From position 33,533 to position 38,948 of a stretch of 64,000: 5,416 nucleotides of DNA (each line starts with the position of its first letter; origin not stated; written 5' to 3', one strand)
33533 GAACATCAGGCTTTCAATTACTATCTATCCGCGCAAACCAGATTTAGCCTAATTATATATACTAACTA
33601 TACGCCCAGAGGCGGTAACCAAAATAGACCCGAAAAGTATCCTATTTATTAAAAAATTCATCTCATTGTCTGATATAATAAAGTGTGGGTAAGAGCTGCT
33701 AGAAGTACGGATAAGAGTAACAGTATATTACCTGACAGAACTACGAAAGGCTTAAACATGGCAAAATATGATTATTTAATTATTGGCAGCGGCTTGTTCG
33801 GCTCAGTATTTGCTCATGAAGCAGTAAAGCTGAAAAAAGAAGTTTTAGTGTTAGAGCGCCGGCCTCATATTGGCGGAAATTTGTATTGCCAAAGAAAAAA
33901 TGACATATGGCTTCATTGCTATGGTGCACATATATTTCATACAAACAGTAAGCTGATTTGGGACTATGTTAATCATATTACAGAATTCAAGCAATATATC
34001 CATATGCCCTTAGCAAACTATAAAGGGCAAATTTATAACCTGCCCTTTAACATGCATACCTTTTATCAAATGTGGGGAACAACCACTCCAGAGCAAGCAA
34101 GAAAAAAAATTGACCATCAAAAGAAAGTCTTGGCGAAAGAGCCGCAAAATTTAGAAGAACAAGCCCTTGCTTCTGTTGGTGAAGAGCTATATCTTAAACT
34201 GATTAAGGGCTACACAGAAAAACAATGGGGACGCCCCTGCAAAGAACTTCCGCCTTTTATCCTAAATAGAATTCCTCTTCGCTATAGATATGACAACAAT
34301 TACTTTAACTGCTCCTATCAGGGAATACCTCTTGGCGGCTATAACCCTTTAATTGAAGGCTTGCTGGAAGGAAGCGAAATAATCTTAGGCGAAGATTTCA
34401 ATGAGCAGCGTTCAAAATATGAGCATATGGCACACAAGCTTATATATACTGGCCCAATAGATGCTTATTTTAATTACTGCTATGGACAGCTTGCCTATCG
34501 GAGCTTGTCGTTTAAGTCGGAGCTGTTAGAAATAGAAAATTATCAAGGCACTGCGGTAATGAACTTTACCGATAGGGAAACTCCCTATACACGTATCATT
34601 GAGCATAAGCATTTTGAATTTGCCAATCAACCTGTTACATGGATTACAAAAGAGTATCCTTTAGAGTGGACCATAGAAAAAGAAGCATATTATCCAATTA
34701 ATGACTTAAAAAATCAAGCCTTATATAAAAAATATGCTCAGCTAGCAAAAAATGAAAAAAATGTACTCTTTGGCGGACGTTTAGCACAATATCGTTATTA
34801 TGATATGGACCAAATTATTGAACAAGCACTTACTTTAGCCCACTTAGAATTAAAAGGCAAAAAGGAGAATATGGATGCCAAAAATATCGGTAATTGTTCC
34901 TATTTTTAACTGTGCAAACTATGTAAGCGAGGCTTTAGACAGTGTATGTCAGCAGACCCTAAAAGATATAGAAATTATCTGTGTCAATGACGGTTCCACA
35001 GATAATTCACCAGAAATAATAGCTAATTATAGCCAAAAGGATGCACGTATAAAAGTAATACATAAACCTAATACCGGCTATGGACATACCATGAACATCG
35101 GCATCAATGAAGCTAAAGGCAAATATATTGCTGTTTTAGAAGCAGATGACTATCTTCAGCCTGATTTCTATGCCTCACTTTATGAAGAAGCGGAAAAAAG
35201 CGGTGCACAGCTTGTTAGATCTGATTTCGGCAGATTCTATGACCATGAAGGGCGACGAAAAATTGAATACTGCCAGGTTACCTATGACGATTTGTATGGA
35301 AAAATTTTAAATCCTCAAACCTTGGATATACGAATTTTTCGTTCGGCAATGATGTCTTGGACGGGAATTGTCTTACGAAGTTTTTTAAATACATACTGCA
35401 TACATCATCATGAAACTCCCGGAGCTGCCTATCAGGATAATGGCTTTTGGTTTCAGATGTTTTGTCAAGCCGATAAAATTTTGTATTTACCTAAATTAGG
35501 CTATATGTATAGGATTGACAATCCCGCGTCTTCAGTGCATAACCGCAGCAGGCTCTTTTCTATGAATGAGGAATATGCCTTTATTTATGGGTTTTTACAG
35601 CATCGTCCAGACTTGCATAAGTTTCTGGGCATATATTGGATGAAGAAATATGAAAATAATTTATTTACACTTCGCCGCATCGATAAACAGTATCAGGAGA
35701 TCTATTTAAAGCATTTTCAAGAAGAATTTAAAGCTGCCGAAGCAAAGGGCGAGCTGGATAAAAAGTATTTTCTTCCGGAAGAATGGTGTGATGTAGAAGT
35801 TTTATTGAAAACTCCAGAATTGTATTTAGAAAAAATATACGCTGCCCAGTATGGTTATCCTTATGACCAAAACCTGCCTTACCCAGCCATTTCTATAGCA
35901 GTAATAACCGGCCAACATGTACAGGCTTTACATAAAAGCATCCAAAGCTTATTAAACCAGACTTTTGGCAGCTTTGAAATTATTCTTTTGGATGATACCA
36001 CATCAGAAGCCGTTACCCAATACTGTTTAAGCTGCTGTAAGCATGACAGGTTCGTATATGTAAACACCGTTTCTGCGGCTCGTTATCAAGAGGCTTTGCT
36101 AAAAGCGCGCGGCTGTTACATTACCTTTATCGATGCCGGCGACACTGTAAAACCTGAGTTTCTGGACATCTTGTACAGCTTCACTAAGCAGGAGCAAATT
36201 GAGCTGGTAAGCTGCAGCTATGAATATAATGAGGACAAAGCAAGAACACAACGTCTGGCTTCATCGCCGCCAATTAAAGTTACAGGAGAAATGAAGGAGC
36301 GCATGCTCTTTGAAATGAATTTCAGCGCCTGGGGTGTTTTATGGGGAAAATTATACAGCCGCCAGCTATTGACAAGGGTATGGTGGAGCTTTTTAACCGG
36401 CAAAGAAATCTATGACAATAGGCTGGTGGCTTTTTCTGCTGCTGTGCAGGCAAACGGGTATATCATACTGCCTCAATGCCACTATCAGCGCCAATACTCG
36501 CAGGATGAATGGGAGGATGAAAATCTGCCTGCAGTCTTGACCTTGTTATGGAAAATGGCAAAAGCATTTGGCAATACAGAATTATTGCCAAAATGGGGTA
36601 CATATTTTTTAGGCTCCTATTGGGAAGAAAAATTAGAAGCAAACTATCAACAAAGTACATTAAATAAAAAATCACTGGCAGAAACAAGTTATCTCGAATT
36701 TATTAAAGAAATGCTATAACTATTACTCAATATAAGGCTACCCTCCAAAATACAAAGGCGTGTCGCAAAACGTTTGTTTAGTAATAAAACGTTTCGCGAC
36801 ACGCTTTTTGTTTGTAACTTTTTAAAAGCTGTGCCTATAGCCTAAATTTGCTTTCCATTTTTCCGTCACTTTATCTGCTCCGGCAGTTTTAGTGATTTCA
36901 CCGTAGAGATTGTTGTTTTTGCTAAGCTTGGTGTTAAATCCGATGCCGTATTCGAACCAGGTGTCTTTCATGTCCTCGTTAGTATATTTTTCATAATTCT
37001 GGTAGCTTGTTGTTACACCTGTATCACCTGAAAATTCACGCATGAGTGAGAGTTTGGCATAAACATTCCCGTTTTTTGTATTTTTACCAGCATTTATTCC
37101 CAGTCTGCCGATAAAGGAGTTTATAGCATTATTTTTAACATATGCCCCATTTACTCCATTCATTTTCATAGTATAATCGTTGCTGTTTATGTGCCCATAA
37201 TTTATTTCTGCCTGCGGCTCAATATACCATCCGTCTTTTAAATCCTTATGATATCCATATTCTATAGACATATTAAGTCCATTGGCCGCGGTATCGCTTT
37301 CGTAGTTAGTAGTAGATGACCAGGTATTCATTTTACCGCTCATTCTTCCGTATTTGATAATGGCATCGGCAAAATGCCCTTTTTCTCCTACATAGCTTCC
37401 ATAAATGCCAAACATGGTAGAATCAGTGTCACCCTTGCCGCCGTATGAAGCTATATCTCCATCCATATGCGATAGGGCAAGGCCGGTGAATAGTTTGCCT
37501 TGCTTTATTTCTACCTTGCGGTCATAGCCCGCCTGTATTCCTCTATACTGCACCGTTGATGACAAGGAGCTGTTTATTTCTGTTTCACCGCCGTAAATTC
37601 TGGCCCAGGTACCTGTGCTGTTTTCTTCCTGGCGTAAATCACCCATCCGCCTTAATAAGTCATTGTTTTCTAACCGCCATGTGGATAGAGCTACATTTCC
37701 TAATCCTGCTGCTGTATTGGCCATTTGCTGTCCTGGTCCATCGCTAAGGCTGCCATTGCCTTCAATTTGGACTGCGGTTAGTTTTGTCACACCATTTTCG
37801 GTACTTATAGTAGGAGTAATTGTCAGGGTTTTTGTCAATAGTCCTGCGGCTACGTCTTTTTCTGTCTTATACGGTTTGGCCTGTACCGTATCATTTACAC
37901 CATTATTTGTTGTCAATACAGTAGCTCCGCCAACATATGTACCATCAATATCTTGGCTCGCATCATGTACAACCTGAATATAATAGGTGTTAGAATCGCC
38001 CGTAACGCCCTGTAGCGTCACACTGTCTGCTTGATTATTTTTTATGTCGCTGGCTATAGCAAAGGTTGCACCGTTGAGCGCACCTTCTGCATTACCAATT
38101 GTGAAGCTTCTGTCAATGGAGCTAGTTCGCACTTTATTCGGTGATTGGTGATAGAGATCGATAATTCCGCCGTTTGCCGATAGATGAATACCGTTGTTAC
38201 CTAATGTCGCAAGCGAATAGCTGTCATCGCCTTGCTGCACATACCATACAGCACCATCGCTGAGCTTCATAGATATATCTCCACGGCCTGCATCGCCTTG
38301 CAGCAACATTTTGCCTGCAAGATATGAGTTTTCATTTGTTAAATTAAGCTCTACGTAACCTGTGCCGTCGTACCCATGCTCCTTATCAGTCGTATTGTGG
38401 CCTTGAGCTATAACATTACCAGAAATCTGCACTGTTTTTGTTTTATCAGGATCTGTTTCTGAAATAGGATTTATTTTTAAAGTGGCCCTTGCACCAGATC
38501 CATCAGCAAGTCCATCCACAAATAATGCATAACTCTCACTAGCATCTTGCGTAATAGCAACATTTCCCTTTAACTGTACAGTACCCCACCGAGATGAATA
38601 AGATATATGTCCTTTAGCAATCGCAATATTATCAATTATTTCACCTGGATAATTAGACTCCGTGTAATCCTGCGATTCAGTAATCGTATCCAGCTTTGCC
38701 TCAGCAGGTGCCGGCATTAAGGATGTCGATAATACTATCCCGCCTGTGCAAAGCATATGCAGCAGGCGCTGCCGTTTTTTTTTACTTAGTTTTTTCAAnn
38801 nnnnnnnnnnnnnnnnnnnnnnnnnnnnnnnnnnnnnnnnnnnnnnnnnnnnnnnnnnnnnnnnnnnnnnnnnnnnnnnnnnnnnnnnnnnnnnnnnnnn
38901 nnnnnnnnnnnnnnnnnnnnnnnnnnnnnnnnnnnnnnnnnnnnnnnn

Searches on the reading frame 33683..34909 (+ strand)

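Call 28: search_protein_families(library=pfam, proteins=[window:33683-34909:+], max_evalue=0.01)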
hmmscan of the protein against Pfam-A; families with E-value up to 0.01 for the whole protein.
window:33683-34909:+ (408 aa): 7 families
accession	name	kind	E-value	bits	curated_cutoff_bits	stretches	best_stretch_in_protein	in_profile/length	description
PF03275.19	GLF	-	3e-77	259.3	26.3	1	172-372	1-203/203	UDP-galactopyranose mutase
PF13450.12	NAD_binding_8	-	8e-18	64.9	21.9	1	33-98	1-67/68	NAD(P)-binding Rossmann-like domain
PF12831.13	FAD_oxidored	-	0.00032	20.5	27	1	30-119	1-86/416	FAD dependent oxidoreductase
PF01266.30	DAO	-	0.0016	18.5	27.9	1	30-65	1-37/353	FAD dependent oxidoreductase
PF01593.30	Amino_oxidase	-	0.0019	18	19.8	1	53-128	16-94/443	Flavin containing amine oxidoreductase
PF07992.20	Pyr_redox_2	-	0.0022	17.9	26.1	1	30-64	144-178/291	Pyridine nucleotide-disulphide oxidoreductase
PF00070.33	Pyr_redox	-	0.004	18.1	22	1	32-64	3-35/82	Pyridine nucleotide-disulphide oxidoreductase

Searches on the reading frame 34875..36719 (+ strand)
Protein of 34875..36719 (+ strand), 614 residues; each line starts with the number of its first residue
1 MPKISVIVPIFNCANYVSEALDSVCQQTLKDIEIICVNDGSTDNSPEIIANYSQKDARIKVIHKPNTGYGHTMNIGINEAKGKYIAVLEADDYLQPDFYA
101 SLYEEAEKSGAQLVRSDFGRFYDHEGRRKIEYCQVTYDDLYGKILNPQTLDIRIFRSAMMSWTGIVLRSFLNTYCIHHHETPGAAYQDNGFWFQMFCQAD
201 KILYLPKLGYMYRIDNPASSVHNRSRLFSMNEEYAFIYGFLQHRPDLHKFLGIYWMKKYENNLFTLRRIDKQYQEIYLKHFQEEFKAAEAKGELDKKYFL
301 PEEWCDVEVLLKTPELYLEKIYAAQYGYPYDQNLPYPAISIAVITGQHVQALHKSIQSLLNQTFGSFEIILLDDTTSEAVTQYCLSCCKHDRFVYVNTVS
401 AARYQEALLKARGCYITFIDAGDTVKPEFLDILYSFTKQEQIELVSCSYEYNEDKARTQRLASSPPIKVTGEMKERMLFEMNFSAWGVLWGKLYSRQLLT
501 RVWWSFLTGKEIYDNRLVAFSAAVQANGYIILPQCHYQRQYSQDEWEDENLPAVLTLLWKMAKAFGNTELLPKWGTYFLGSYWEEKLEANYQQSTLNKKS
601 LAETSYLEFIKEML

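Call 28: search_protein_families(library=pfam, proteins=[window:34875-36719:+], max_evalue=0.01)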
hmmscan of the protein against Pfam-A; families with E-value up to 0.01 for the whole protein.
window:34875-36719:+ (614 aa): 3 families
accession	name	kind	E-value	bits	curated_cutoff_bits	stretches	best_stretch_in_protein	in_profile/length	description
PF00535.33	Glycos_transf_2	-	1.2e-49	168.9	23.3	2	5-133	1-130/168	Glycosyl transferase family 2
PF10111.15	Glyco_tranf_2_2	-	7.3e-13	49.1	27.3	1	5-101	1-101/276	Glycosyltransferase like family 2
PF13641.12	Glyco_tranf_2_3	-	3e-12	47.5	27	1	2-99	1-104/230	Glycosyltransferase like family 2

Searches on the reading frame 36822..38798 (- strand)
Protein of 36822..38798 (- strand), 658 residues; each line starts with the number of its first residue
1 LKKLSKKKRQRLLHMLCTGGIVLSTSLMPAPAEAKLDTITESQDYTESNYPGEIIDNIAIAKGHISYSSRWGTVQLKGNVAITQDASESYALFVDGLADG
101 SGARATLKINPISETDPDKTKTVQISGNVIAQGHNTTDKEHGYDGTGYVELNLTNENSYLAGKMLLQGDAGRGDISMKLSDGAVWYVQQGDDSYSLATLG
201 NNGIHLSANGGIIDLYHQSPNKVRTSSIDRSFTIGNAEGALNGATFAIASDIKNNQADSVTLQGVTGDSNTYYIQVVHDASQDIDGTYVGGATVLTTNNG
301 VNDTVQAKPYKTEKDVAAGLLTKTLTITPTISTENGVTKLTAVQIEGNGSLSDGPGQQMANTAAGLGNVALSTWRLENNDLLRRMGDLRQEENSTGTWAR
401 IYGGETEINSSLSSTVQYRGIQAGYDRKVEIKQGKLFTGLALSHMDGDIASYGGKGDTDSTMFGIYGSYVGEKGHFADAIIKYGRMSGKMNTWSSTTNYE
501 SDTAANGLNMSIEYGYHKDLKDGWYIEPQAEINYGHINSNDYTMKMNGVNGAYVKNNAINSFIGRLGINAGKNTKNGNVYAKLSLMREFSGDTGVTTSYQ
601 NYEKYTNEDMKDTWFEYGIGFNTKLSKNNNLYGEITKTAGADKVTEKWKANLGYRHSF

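Call 28: search_protein_families(library=pfam, proteins=[window:36822-38798:-], max_evalue=0.01)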
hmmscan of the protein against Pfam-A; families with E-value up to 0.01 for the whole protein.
window:36822-38798:- (658 aa): 1 family
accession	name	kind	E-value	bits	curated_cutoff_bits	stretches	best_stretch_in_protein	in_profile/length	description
PF03797.25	Autotransporter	-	2.8e-41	142.4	26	1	398-634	2-253/255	Autotransporter beta-domain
